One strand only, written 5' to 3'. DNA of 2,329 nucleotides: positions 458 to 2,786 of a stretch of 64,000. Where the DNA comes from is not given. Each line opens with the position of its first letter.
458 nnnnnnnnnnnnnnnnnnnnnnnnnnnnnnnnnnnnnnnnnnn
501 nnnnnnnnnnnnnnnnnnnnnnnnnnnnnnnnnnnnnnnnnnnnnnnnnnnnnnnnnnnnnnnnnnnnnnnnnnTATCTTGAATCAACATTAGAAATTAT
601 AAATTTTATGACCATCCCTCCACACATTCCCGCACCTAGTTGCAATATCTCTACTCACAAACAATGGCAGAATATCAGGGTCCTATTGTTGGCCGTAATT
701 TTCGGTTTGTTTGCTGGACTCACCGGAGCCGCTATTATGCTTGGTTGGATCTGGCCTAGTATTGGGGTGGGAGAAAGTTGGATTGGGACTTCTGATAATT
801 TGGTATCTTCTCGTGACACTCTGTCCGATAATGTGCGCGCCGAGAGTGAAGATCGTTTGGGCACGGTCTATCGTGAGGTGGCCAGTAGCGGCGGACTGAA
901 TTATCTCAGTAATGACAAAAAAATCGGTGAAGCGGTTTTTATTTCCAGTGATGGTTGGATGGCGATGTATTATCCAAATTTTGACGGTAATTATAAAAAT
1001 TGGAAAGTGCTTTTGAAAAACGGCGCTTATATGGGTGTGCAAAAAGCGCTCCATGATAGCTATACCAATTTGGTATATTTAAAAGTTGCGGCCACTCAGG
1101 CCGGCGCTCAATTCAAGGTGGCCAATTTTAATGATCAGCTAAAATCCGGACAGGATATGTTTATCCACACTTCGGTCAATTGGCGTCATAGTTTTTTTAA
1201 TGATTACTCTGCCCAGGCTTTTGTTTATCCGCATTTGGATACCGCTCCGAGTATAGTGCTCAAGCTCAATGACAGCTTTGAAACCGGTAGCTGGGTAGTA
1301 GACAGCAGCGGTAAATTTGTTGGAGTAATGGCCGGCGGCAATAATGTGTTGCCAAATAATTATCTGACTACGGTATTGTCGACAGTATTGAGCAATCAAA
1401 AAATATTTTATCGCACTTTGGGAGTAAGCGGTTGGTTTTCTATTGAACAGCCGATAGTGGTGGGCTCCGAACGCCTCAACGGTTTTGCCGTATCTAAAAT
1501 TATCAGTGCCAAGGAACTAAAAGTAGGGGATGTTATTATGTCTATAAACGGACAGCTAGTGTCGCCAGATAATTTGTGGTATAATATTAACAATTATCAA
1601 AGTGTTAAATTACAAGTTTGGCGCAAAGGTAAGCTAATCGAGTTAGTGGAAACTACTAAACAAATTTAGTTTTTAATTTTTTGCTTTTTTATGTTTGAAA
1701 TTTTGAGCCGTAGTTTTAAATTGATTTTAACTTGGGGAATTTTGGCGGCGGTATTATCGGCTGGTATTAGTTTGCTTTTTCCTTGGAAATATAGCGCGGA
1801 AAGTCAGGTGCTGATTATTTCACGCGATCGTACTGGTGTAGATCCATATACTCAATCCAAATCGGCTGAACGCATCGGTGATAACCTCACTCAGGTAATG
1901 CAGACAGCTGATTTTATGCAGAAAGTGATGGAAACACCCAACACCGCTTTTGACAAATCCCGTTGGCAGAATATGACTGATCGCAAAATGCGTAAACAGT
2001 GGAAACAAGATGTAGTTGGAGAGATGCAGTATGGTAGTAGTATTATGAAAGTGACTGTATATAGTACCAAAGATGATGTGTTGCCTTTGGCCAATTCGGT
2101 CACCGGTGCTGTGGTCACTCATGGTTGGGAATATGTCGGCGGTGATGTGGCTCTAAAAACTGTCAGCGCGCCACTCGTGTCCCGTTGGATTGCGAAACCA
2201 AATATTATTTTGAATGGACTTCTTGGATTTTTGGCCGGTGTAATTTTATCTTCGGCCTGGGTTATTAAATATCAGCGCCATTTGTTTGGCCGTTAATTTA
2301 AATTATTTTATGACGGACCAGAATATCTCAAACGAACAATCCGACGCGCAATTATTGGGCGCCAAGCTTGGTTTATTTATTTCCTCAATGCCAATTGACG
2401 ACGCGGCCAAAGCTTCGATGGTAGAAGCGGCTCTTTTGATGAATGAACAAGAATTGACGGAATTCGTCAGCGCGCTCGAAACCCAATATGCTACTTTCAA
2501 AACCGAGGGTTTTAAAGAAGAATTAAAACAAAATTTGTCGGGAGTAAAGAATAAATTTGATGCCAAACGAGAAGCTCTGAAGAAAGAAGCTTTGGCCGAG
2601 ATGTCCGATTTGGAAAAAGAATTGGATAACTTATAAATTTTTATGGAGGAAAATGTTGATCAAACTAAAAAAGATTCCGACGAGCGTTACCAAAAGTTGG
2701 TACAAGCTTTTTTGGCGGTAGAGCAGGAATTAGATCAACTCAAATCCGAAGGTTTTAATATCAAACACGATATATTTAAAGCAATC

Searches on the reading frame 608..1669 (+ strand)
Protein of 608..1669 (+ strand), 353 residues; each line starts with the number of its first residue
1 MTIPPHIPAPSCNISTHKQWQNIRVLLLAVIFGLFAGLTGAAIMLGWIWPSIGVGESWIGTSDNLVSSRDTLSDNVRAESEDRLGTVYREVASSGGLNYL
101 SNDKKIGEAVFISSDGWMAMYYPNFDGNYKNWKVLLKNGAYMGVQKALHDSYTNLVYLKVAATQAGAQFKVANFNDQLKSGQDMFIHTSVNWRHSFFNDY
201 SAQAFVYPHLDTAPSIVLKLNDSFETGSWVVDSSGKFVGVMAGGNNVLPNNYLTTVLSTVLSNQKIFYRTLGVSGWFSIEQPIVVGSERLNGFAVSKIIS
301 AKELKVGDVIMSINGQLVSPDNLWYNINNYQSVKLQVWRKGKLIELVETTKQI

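Call 19: search_protein_families(library=pfam, proteins=[window:608-1669:+], max_evalue=0.01)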
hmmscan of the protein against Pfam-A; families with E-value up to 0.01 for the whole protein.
window:608-1669:+ (353 aa): 0 families

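Call 34: find_related_loci(query=window:608-1669:+, collection=genome_contigs, flank=10000)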
Query window:608-1669:+ (353 aa) in genome_contigs; peptide patterns used: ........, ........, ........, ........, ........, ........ (x = any residue, [..] = any of these).
113 stretches matched a pattern, but none encodes a relative of the query by tblastn (E <= 1e-3).

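Call 82: search_protein_families(library=ncbifam, proteins=[window:608-1669:+], max_evalue=0.01)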
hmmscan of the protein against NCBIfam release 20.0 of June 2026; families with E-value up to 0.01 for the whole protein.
window:608-1669:+ (353 aa): 1 family
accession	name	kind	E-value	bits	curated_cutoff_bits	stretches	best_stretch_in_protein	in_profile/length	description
TIGR02037.1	degP_htrA_DO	subfamily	0.00021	20.3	416.2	1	247-346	214-323/434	Do family serine endopeptidase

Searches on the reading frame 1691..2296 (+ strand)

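Call 19: search_protein_families(library=pfam, proteins=[window:1691-2296:+], max_evalue=0.01)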
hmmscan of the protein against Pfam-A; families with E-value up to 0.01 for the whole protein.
window:1691-2296:+ (201 aa): 1 family
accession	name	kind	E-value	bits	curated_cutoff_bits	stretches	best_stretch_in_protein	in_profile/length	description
PF02706.20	Wzz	-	3.7e-05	24.4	25.5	1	2-79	9-87/91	Chain length determinant protein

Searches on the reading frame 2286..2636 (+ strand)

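Call 19: search_protein_families(library=pfam, proteins=[window:2286-2636:+], max_evalue=0.01)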
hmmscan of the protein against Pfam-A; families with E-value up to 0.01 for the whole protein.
window:2286-2636:+ (116 aa): 1 family
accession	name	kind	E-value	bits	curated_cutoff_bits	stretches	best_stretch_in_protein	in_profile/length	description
PF14565.11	IL22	-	0.0049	17.6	30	0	54-115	76-137/139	Interleukin 22 IL-10-related T-cell-derived-inducible factor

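Call 82: search_protein_families(library=ncbifam, proteins=[window:2286-2636:+], max_evalue=0.01)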
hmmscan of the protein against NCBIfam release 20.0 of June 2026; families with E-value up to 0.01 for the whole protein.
window:2286-2636:+ (116 aa): 0 families
